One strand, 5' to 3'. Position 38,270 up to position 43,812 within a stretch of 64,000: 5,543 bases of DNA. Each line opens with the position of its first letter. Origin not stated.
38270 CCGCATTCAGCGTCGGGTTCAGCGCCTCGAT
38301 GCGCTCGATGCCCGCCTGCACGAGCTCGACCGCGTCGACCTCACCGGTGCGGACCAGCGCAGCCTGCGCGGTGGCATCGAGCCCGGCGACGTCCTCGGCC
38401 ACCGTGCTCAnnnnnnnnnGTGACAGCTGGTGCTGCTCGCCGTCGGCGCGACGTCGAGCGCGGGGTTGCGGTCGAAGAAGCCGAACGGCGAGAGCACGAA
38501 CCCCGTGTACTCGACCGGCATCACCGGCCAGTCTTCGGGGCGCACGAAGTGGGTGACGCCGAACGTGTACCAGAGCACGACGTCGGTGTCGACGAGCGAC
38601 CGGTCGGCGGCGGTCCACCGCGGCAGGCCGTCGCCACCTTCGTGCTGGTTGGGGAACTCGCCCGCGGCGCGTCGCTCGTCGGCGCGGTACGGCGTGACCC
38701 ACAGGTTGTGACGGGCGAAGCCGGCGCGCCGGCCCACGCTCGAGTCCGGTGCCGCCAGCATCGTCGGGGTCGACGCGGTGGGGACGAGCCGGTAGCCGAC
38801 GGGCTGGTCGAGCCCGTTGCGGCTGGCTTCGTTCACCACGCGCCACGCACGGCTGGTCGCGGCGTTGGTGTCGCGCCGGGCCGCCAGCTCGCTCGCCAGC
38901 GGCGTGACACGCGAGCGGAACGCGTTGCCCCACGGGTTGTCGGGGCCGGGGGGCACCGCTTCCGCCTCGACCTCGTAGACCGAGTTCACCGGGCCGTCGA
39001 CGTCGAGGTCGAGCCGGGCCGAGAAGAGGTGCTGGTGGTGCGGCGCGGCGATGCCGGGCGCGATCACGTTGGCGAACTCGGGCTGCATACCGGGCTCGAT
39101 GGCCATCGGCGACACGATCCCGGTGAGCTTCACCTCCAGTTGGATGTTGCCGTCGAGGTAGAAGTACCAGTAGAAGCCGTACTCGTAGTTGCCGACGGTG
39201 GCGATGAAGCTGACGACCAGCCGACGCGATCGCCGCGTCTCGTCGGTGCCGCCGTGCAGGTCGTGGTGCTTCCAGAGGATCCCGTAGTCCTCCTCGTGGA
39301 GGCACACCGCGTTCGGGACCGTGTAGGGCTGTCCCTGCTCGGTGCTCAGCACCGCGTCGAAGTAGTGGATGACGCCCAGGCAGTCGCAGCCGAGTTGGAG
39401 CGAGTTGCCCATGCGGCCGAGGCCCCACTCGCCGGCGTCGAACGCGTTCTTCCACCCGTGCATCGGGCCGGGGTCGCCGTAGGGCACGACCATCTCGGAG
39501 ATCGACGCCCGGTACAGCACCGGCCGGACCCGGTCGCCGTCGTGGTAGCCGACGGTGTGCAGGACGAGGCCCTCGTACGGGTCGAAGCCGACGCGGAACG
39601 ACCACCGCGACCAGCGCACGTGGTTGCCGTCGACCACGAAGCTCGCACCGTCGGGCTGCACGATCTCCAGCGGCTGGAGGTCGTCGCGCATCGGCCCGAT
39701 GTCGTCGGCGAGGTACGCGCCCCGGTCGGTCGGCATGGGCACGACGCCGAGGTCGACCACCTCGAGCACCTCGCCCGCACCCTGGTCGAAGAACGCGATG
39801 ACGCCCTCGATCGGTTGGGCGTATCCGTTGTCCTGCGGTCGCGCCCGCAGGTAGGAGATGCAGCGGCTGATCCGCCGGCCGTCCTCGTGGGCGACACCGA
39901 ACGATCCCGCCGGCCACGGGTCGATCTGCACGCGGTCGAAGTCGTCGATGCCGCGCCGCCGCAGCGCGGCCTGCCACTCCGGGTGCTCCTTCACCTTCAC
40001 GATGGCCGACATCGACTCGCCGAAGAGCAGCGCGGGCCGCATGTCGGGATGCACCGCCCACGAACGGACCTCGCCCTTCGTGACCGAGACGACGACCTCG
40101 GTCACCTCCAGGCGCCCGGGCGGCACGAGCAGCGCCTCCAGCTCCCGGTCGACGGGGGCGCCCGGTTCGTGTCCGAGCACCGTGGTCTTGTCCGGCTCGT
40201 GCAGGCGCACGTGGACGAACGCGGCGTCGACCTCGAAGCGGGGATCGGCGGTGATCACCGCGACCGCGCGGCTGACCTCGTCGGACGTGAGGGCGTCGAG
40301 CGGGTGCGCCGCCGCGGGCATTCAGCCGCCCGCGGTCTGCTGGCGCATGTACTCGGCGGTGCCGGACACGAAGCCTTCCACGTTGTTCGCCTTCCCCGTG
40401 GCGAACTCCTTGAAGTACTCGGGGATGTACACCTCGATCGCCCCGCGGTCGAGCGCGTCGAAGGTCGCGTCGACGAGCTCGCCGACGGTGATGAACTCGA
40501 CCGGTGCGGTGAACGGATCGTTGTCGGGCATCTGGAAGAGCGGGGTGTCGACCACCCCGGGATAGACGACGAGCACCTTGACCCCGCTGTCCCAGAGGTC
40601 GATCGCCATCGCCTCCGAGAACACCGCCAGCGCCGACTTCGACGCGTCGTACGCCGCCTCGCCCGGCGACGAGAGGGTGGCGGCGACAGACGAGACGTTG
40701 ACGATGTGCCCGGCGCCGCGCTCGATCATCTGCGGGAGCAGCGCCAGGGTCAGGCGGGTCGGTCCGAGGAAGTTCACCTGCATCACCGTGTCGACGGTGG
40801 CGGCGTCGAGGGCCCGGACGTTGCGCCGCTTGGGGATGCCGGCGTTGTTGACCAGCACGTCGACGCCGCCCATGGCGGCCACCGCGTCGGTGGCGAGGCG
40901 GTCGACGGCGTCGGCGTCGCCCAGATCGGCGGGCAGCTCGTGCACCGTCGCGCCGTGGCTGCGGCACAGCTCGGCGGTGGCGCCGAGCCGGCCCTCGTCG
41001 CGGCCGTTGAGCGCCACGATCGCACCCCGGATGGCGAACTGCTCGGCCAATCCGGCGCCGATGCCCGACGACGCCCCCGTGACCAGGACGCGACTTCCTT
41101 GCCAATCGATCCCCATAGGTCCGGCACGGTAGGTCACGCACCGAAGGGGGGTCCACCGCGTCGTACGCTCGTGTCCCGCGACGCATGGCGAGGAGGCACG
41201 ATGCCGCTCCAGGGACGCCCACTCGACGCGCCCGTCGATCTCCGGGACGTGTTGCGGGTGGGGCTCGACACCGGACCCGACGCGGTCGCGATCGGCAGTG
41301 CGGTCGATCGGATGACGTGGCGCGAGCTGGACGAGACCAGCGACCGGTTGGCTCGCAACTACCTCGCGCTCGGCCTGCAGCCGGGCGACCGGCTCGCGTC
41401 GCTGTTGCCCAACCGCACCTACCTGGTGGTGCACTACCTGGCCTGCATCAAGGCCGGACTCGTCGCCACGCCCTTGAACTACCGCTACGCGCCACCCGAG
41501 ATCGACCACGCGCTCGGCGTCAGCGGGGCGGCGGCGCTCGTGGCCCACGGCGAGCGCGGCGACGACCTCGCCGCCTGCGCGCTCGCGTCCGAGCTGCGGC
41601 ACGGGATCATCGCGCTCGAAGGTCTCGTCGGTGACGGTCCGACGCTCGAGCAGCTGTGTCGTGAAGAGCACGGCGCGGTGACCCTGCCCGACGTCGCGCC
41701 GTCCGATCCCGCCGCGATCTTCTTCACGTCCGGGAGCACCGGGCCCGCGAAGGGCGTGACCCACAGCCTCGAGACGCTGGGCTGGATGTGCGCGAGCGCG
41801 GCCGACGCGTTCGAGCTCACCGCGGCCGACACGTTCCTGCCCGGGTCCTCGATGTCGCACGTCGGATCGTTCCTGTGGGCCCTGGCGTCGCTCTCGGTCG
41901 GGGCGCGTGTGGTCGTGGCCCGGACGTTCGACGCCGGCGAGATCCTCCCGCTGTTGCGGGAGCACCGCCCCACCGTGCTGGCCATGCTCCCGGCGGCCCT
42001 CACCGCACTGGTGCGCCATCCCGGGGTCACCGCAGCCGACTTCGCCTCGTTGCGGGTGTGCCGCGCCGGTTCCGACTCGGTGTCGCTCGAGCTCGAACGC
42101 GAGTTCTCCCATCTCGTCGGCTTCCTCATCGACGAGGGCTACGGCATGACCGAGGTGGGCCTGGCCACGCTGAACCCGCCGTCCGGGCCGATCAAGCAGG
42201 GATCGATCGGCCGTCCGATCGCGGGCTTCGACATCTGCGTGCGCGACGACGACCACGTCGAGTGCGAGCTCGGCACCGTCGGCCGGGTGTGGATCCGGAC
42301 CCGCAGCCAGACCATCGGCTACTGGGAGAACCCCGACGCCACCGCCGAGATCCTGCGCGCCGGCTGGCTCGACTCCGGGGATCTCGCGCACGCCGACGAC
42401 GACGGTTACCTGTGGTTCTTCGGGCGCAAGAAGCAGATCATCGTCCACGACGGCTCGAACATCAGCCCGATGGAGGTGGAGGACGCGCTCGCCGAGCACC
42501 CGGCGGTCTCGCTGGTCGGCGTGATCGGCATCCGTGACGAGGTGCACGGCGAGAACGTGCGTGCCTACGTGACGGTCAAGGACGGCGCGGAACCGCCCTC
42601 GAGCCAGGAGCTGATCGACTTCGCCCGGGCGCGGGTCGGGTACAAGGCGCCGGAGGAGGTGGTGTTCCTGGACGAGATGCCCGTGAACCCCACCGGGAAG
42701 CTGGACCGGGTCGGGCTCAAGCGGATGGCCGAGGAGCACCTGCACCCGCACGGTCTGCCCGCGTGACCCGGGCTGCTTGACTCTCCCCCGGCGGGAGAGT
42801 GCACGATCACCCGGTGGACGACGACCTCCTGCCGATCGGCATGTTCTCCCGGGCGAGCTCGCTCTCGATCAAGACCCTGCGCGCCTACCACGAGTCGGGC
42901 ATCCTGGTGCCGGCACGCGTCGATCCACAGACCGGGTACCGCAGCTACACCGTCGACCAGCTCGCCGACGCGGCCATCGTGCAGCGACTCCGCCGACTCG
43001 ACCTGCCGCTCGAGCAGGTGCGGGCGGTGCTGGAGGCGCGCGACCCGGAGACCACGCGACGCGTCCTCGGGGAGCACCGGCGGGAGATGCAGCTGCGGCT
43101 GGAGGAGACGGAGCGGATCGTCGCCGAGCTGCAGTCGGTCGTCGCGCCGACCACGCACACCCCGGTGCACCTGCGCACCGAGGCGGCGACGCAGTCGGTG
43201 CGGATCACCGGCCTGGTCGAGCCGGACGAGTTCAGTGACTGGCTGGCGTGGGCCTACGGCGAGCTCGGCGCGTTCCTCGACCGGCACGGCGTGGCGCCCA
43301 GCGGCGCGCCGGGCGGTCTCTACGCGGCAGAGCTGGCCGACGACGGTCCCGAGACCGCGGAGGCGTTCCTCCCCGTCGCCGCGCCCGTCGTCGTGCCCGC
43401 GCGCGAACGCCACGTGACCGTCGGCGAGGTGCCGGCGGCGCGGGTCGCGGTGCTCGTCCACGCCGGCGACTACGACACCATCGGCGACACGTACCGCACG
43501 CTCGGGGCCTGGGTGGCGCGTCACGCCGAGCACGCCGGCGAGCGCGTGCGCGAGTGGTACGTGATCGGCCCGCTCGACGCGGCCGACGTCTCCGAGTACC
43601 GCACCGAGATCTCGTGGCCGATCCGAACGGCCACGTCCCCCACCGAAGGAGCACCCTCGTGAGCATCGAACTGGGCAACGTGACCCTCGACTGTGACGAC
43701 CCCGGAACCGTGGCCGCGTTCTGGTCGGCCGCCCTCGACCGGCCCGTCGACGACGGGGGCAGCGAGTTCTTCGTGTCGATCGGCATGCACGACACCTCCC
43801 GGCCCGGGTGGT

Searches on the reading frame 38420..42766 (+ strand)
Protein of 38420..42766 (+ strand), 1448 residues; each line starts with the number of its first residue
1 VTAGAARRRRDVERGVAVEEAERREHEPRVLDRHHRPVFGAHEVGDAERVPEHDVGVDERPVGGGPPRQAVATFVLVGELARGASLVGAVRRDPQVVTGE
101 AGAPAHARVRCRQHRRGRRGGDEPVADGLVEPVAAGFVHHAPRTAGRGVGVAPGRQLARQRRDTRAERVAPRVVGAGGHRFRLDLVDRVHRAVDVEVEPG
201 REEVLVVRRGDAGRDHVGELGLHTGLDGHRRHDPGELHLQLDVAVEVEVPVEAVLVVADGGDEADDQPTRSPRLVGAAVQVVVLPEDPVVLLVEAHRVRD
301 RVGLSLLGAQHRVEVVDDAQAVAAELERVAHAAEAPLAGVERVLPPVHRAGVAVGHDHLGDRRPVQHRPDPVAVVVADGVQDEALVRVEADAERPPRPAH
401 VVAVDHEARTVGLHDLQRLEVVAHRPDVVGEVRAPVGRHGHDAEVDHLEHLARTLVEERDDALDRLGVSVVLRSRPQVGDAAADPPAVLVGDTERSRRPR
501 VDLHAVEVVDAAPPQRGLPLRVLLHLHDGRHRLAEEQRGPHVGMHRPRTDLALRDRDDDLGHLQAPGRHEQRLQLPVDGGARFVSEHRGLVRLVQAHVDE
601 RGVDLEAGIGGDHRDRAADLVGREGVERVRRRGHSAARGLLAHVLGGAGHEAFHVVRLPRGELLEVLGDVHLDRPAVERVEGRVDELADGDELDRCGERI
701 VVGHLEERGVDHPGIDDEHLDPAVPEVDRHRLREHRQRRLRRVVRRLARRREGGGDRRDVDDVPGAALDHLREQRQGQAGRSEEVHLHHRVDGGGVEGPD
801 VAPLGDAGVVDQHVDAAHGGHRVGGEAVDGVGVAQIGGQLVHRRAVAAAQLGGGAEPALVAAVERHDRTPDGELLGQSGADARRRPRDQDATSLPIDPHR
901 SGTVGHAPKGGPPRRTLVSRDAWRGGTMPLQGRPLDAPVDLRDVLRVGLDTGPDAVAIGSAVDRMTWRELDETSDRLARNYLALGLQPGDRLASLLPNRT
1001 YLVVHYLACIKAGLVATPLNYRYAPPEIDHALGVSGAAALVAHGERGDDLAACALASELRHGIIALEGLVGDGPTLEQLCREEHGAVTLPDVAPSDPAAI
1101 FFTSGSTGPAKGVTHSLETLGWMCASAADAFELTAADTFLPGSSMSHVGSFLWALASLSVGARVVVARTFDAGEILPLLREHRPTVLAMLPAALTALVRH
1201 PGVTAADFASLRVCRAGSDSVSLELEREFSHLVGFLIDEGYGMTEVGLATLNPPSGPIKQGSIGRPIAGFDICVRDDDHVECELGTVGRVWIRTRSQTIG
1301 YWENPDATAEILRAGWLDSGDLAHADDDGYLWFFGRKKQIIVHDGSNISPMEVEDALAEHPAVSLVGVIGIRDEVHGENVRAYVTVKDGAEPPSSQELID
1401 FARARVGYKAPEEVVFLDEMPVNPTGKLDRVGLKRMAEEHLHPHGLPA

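Call 72: search_protein_families(library=pfam, proteins=[window:38420-42766:+], max_evalue=0.0001)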
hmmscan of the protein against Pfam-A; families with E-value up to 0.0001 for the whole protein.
window:38420-42766:+ (1448 aa): 2 families
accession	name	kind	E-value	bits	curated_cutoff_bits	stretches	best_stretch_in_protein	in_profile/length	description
PF00501.34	AMP-binding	-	7.9e-69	232.7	29.9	1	952-1302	8-384/384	AMP-binding enzyme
PF13193.12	AMP-binding_C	-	2.4e-15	57.6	24.5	1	1352-1427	1-76/76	AMP-binding enzyme C-terminal domain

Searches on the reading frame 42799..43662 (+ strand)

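Call 72: search_protein_families(library=pfam, proteins=[window:42799-43662:+], max_evalue=0.0001)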
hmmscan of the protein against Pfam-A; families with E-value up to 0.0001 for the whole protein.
window:42799-43662:+ (287 aa): 3 families
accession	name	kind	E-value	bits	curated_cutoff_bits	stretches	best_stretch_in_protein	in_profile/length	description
PF06445.20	GyrI-like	-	6.8e-12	46.4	26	1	142-276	22-155/155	GyrI-like small molecule binding domain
PF13411.12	MerR_1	-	6.9e-12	45.7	21.6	1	12-80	2-68/69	MerR HTH family regulatory protein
PF00376.29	MerR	-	4.2e-09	36.5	28.2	1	13-50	2-38/38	MerR family regulatory protein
